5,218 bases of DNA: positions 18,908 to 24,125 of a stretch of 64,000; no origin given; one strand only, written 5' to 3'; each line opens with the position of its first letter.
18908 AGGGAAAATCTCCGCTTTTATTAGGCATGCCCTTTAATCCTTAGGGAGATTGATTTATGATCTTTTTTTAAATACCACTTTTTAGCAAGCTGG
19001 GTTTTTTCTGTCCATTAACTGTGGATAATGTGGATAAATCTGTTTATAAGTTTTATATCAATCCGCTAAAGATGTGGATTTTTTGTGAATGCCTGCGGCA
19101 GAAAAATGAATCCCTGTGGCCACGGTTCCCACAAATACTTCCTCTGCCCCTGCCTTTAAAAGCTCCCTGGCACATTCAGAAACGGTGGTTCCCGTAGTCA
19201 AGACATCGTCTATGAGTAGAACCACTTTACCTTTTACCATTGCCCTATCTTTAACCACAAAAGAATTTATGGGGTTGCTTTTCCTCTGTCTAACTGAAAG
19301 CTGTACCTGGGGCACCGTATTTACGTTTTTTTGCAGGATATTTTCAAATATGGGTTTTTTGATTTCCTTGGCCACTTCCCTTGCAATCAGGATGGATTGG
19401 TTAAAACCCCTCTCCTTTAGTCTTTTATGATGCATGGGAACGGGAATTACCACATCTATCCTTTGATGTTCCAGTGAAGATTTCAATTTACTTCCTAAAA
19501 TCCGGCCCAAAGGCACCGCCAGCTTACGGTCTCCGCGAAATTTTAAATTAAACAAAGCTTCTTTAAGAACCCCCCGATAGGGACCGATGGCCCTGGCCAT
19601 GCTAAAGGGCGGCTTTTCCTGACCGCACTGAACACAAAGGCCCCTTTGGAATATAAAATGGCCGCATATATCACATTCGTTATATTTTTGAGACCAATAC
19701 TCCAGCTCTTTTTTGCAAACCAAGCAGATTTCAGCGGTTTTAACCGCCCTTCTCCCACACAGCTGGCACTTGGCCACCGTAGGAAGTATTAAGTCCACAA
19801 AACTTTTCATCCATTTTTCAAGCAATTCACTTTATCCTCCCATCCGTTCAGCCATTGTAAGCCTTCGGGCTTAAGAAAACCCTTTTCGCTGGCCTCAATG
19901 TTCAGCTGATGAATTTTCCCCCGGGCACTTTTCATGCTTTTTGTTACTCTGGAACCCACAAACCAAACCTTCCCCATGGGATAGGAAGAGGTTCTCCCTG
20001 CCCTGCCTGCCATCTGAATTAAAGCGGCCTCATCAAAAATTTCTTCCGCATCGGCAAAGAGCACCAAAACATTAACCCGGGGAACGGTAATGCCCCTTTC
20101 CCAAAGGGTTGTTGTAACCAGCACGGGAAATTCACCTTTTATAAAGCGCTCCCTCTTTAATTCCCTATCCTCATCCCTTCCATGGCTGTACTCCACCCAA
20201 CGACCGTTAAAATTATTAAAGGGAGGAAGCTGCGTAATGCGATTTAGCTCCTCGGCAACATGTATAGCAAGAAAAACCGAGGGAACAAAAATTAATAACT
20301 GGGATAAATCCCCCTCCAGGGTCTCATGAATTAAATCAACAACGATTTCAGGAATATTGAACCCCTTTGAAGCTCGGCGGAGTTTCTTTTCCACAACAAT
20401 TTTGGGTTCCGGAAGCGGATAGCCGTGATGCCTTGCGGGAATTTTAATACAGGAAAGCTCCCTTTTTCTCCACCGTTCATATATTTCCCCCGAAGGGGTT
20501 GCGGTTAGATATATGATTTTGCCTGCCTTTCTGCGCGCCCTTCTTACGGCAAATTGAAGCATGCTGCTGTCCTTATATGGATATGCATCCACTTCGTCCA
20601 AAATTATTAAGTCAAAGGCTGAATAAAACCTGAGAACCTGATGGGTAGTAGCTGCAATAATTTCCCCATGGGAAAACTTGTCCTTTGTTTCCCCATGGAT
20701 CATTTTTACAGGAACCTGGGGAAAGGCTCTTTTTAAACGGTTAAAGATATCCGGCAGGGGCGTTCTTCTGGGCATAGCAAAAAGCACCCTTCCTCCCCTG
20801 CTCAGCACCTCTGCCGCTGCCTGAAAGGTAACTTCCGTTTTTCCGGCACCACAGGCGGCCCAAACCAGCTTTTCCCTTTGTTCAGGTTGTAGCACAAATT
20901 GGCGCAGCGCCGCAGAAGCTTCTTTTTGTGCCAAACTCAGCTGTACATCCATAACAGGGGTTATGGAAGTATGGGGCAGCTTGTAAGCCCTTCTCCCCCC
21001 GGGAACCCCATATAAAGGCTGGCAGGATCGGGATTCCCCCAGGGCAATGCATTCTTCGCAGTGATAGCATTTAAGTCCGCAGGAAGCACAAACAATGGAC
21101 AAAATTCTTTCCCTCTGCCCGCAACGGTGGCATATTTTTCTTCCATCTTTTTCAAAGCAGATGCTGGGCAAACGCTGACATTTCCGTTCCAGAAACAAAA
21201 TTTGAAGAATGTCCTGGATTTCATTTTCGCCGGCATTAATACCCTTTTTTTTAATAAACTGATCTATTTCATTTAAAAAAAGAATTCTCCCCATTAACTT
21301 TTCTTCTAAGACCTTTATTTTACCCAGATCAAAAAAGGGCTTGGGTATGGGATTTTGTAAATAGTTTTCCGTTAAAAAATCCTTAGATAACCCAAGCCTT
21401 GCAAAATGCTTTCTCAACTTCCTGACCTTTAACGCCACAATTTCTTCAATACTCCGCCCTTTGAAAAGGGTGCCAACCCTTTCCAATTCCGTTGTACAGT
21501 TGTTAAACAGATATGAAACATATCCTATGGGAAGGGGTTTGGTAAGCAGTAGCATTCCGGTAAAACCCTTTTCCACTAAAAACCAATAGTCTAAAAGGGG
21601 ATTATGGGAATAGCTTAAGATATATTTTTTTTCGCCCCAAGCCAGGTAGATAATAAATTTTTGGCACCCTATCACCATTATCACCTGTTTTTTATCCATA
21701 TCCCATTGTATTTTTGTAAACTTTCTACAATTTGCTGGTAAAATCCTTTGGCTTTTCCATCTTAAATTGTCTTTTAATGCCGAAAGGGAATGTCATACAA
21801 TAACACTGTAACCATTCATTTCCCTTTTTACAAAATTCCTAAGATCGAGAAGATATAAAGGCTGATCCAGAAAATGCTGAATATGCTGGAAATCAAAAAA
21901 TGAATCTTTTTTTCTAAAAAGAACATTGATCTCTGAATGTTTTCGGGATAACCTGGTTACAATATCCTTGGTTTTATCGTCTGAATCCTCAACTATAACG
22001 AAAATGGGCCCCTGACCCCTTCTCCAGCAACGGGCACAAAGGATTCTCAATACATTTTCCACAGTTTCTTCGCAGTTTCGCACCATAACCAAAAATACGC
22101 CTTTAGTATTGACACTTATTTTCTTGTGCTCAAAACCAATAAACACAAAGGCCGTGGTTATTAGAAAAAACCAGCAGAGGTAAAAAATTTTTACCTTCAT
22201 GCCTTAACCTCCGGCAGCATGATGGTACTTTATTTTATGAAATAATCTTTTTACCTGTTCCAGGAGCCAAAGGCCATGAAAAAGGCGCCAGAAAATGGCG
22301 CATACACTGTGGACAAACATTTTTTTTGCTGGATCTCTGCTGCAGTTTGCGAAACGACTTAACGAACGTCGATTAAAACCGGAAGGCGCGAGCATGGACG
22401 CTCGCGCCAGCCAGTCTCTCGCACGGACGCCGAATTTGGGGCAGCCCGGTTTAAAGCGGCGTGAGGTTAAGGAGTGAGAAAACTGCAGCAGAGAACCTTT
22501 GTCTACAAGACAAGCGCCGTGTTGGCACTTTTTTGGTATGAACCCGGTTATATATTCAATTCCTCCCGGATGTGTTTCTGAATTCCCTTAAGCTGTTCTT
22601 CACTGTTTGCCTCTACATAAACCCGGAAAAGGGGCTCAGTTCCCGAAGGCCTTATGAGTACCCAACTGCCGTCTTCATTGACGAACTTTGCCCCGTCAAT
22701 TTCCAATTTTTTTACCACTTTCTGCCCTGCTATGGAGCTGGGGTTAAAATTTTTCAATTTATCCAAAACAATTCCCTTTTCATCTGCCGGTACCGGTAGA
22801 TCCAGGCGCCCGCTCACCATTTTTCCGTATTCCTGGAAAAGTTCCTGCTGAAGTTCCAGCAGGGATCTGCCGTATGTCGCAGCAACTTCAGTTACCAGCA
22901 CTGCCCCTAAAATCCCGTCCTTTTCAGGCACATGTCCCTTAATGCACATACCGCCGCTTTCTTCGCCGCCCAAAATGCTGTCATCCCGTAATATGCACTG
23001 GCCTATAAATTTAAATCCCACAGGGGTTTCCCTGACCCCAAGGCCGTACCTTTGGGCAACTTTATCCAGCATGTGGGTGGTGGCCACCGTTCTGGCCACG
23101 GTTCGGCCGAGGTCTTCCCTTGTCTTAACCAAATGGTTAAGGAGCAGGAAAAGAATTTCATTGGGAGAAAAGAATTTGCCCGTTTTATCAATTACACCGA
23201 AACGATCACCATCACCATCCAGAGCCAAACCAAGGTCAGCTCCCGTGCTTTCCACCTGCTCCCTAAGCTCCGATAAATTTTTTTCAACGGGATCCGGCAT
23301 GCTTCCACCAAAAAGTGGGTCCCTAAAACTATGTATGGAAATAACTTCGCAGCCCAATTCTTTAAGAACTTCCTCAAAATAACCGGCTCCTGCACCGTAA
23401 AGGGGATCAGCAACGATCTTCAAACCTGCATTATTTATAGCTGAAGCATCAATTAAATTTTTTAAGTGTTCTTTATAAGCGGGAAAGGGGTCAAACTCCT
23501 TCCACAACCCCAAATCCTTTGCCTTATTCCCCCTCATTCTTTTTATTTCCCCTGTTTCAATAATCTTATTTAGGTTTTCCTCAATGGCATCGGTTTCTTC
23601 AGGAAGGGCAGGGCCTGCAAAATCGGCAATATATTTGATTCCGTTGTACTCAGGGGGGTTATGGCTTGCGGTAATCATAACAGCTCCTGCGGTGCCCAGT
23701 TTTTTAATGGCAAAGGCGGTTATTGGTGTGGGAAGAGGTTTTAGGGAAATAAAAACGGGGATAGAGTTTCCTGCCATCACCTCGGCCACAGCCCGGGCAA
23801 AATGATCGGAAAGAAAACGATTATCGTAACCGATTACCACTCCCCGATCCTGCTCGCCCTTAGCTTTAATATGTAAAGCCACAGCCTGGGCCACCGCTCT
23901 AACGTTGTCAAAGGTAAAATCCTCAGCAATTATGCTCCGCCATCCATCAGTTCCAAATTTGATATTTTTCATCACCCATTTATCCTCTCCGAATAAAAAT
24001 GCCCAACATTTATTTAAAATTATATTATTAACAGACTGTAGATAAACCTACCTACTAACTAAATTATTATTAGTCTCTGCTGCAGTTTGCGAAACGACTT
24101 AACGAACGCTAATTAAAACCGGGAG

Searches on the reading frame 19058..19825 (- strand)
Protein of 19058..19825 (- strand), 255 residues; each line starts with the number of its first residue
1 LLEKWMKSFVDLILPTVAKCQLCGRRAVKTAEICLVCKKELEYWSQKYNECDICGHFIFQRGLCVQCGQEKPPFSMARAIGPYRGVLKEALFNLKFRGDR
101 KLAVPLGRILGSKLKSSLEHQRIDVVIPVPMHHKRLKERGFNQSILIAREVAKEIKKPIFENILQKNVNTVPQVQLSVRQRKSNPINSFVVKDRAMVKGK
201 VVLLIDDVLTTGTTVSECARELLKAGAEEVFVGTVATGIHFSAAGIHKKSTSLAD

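Call 13: search_protein_families(library=ncbifam, proteins=[window:19058-19825:-], max_evalue=0.00001)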
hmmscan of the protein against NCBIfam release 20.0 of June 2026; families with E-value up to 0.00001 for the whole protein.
window:19058-19825:- (255 aa): 8 families
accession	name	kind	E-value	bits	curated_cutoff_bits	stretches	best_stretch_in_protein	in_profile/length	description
NF008616.0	PRK11595.1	equivalog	3.4e-35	121.6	304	1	14-234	2-222/227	DNA utilization protein GntX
TIGR00201.1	comF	subfamily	6.7e-30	104.5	233.55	1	20-234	1-187/190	ComF family protein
TIGR01251.1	ribP_PPkin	subfamily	2.1e-08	33.4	113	1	179-235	190-246/309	ribose-phosphate diphosphokinase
NF002758.0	PRK02812.1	equivalog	5.2e-07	29.1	518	1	127-250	164-279/330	ribose-phosphate pyrophosphokinase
NF005537.0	PRK07199.1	subfamily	1.3e-06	27.7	322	1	180-232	192-244/301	ribose-phosphate diphosphokinase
NF002095.0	PRK00934.1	equivalog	3.4e-06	26.4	296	1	196-235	202-241/287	ribose-phosphate diphosphokinase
NF002620.0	PRK02277.1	subfamily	4.2e-06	26.6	115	1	179-233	121-175/201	orotate phosphoribosyltransferase-like protein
NF002686.0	PRK02458.1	equivalog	6.9e-06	25.7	506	1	187-234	209-253/323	ribose-phosphate diphosphokinase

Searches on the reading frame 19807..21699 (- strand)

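Call 13: search_protein_families(library=ncbifam, proteins=[window:19807-21699:-], max_evalue=0.00001)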
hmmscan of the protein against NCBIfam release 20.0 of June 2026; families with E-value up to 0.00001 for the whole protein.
window:19807-21699:- (630 aa): 23 families
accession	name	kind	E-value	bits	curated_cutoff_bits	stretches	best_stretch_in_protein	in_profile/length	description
TIGR00595.1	priA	equivalog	2.1e-16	59.6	230.35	1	282-473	5-209/509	replication restart helicase PriA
NF004070.0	PRK05580.2-2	equivalog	8.6e-16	57.2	921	1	251-471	194-426/729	primosomal protein N'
NF004066.1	PRK05580.1-3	equivalog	1.4e-13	50.1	813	1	246-462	245-474/788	primosomal protein N'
NF004067.0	PRK05580.1-4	equivalog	1.9e-13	49.7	763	1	247-471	198-429/737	primosomal protein N'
TIGR01587.1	cas3_core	equivalog_domain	3.8e-13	49.3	102.45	1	361-570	124-319/358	CRISPR-associated helicase Cas3'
NF004072.0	PRK05580.2-4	equivalog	8.5e-12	44.2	1030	1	254-472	122-347/648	primosomal protein N'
NF004071.0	PRK05580.2-3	equivalog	2e-11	42.6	1105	1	252-471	200-431/735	primosomal protein N'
TIGR00580.2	mfd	equivalog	4.7e-11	41.8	800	1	503-572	672-741/907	transcription-repair coupling factor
TIGR00643.1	recG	equivalog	4.4e-10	38.9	659.4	1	254-571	236-554/629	ATP-dependent DNA helicase RecG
NF008169.0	PRK10917.2-3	equivalog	4.6e-10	38.7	555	0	502-570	465-530/610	ATP-dependent DNA helicase RecG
NF008164.0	PRK10917.1-2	equivalog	9.1e-10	37.4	785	1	500-572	520-592/704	ATP-dependent DNA helicase RecG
NF008165.0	PRK10917.1-3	equivalog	1.8e-09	36.6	711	1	506-571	516-581/692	ATP-dependent DNA helicase RecG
NF008168.0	PRK10917.2-2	equivalog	3.3e-09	35.6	718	1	497-572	609-684/795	ATP-dependent DNA helicase RecG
NF004069.0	PRK05580.2-1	equivalog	3.1e-08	32.5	767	1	251-473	109-324/612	primosomal protein N'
NF010337.0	PRK13766.1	equivalog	5.6e-08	31.4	610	0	516-572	417-470/781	Hef nuclease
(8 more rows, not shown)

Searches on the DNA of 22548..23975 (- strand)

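Call 68: search_rna_families(sources=[L122, L126, L130, L125, L127, L134, L141, L133, L128, L123, L124, L120], threshold=gathering)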
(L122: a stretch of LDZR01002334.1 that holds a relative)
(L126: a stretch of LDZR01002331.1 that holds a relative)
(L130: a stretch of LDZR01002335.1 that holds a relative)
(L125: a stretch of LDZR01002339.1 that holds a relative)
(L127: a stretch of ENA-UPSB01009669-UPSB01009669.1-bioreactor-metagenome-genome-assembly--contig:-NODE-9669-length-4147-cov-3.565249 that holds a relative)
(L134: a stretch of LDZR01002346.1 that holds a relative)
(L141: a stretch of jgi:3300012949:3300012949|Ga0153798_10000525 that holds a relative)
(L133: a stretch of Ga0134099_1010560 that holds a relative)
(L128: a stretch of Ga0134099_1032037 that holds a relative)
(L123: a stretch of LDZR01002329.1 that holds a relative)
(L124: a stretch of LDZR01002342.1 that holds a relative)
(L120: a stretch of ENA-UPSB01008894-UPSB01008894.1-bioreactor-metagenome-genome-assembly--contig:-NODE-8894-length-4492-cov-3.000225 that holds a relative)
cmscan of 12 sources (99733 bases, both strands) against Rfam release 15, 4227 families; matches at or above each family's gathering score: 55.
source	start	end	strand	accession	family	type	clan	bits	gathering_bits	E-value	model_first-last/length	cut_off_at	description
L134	1367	1594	+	RF00230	T-box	Cis-reg; leader;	-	121.9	93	2.7e-26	1-219/219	no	T-box leader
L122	7540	7725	-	RF00013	6S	Gene;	-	114.5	46.4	3.6e-22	1-187/187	no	6S / SsrS RNA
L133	43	198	-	RF01731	TwoAYGGAY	Cis-reg;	CL00106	66.1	43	1.2e-08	1-168/168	no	TwoAYGGAY RNA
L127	3097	3252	-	RF01731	TwoAYGGAY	Cis-reg;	CL00106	53.3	43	9.8e-06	1-168/168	no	TwoAYGGAY RNA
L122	6769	6924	+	RF01731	TwoAYGGAY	Cis-reg;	CL00106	51.8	43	2.2e-05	1-168/168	no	TwoAYGGAY RNA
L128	59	215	-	RF01731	TwoAYGGAY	Cis-reg;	CL00106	49.7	43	6.5e-05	1-168/168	no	TwoAYGGAY RNA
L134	4529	4687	-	RF01731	TwoAYGGAY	Cis-reg;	CL00106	48.8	43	0.0001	1-168/168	no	TwoAYGGAY RNA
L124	12098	12127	-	RF01315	CRISPR-DR2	Gene; CRISPR;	CL00014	47.5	37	4.8e-06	1-30/30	no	CRISPR RNA direct repeat element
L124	12164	12193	-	RF01315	CRISPR-DR2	Gene; CRISPR;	CL00014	47.5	37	4.8e-06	1-30/30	no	CRISPR RNA direct repeat element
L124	12231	12260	-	RF01315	CRISPR-DR2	Gene; CRISPR;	CL00014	47.5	37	4.8e-06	1-30/30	no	CRISPR RNA direct repeat element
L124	12297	12326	-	RF01315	CRISPR-DR2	Gene; CRISPR;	CL00014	47.5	37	4.8e-06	1-30/30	no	CRISPR RNA direct repeat element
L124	12363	12392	-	RF01315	CRISPR-DR2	Gene; CRISPR;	CL00014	47.5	37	4.8e-06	1-30/30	no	CRISPR RNA direct repeat element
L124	12429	12458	-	RF01315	CRISPR-DR2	Gene; CRISPR;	CL00014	47.5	37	4.8e-06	1-30/30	no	CRISPR RNA direct repeat element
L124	12495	12524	-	RF01315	CRISPR-DR2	Gene; CRISPR;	CL00014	47.5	37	4.8e-06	1-30/30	no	CRISPR RNA direct repeat element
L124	12560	12589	-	RF01315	CRISPR-DR2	Gene; CRISPR;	CL00014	47.5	37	4.8e-06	1-30/30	no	CRISPR RNA direct repeat element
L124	12626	12655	-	RF01315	CRISPR-DR2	Gene; CRISPR;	CL00014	47.5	37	4.8e-06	1-30/30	no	CRISPR RNA direct repeat element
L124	12692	12721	-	RF01315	CRISPR-DR2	Gene; CRISPR;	CL00014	47.5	37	4.8e-06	1-30/30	no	CRISPR RNA direct repeat element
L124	12757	12786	-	RF01315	CRISPR-DR2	Gene; CRISPR;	CL00014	47.5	37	4.8e-06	1-30/30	no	CRISPR RNA direct repeat element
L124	12823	12852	-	RF01315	CRISPR-DR2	Gene; CRISPR;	CL00014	47.5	37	4.8e-06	1-30/30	no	CRISPR RNA direct repeat element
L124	12889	12918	-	RF01315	CRISPR-DR2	Gene; CRISPR;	CL00014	47.5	37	4.8e-06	1-30/30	no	CRISPR RNA direct repeat element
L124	12954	12983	-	RF01315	CRISPR-DR2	Gene; CRISPR;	CL00014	47.5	37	4.8e-06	1-30/30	no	CRISPR RNA direct repeat element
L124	13020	13049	-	RF01315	CRISPR-DR2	Gene; CRISPR;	CL00014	47.5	37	4.8e-06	1-30/30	no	CRISPR RNA direct repeat element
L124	13085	13114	-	RF01315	CRISPR-DR2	Gene; CRISPR;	CL00014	47.5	37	4.8e-06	1-30/30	no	CRISPR RNA direct repeat element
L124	13150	13179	-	RF01315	CRISPR-DR2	Gene; CRISPR;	CL00014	47.5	37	4.8e-06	1-30/30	no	CRISPR RNA direct repeat element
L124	13283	13312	-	RF01315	CRISPR-DR2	Gene; CRISPR;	CL00014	47.5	37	4.8e-06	1-30/30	no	CRISPR RNA direct repeat element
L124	13349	13378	-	RF01315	CRISPR-DR2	Gene; CRISPR;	CL00014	47.5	37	4.8e-06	1-30/30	no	CRISPR RNA direct repeat element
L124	13416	13445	-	RF01315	CRISPR-DR2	Gene; CRISPR;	CL00014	47.5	37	4.8e-06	1-30/30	no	CRISPR RNA direct repeat element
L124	13551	13580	-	RF01315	CRISPR-DR2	Gene; CRISPR;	CL00014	47.5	37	4.8e-06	1-30/30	no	CRISPR RNA direct repeat element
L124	13617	13646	-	RF01315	CRISPR-DR2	Gene; CRISPR;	CL00014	47.5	37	4.8e-06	1-30/30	no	CRISPR RNA direct repeat element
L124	13682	13711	-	RF01315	CRISPR-DR2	Gene; CRISPR;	CL00014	47.5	37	4.8e-06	1-30/30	no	CRISPR RNA direct repeat element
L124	13747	13776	-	RF01315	CRISPR-DR2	Gene; CRISPR;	CL00014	47.5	37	4.8e-06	1-30/30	no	CRISPR RNA direct repeat element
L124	13813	13842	-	RF01315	CRISPR-DR2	Gene; CRISPR;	CL00014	47.5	37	4.8e-06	1-30/30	no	CRISPR RNA direct repeat element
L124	13879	13908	-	RF01315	CRISPR-DR2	Gene; CRISPR;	CL00014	47.5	37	4.8e-06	1-30/30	no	CRISPR RNA direct repeat element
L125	8108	8267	+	RF01731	TwoAYGGAY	Cis-reg;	CL00106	43.7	43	0.0015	1-168/168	no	TwoAYGGAY RNA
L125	8347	8410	-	RF00001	5S_rRNA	Gene; rRNA;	CL00113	42.8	38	2.5e-05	54-120/120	5'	5S ribosomal RNA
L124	10971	11000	-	RF01315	CRISPR-DR2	Gene; CRISPR;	CL00014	41.7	37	0.00016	1-30/30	no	CRISPR RNA direct repeat element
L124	11037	11066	-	RF01315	CRISPR-DR2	Gene; CRISPR;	CL00014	41.7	37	0.00016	1-30/30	no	CRISPR RNA direct repeat element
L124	11104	11133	-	RF01315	CRISPR-DR2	Gene; CRISPR;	CL00014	41.7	37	0.00016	1-30/30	no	CRISPR RNA direct repeat element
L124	11169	11198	-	RF01315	CRISPR-DR2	Gene; CRISPR;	CL00014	41.7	37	0.00016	1-30/30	no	CRISPR RNA direct repeat element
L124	11236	11265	-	RF01315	CRISPR-DR2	Gene; CRISPR;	CL00014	41.7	37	0.00016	1-30/30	no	CRISPR RNA direct repeat element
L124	11302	11331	-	RF01315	CRISPR-DR2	Gene; CRISPR;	CL00014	41.7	37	0.00016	1-30/30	no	CRISPR RNA direct repeat element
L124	11369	11398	-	RF01315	CRISPR-DR2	Gene; CRISPR;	CL00014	41.7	37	0.00016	1-30/30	no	CRISPR RNA direct repeat element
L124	11435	11464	-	RF01315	CRISPR-DR2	Gene; CRISPR;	CL00014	41.7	37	0.00016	1-30/30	no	CRISPR RNA direct repeat element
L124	11502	11531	-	RF01315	CRISPR-DR2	Gene; CRISPR;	CL00014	41.7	37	0.00016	1-30/30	no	CRISPR RNA direct repeat element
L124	11567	11596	-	RF01315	CRISPR-DR2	Gene; CRISPR;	CL00014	41.7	37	0.00016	1-30/30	no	CRISPR RNA direct repeat element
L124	11634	11663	-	RF01315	CRISPR-DR2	Gene; CRISPR;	CL00014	41.7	37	0.00016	1-30/30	no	CRISPR RNA direct repeat element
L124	11700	11729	-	RF01315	CRISPR-DR2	Gene; CRISPR;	CL00014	41.7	37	0.00016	1-30/30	no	CRISPR RNA direct repeat element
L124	11766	11795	-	RF01315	CRISPR-DR2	Gene; CRISPR;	CL00014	41.7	37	0.00016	1-30/30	no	CRISPR RNA direct repeat element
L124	11831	11860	-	RF01315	CRISPR-DR2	Gene; CRISPR;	CL00014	41.7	37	0.00016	1-30/30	no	CRISPR RNA direct repeat element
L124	11897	11926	-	RF01315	CRISPR-DR2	Gene; CRISPR;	CL00014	41.7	37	0.00016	1-30/30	no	CRISPR RNA direct repeat element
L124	11964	11993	-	RF01315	CRISPR-DR2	Gene; CRISPR;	CL00014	41.7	37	0.00016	1-30/30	no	CRISPR RNA direct repeat element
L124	12030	12059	-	RF01315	CRISPR-DR2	Gene; CRISPR;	CL00014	41.7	37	0.00016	1-30/30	no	CRISPR RNA direct repeat element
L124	13483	13512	-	RF01315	CRISPR-DR2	Gene; CRISPR;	CL00014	41.7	37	0.00017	1-30/30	no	CRISPR RNA direct repeat element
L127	371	452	-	RF01749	pan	Cis-reg;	-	39.5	36.2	0.004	1-92/92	no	pan motif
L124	13217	13246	-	RF01315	CRISPR-DR2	Gene; CRISPR;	CL00014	39.3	37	0.0007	1-30/30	no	CRISPR RNA direct repeat element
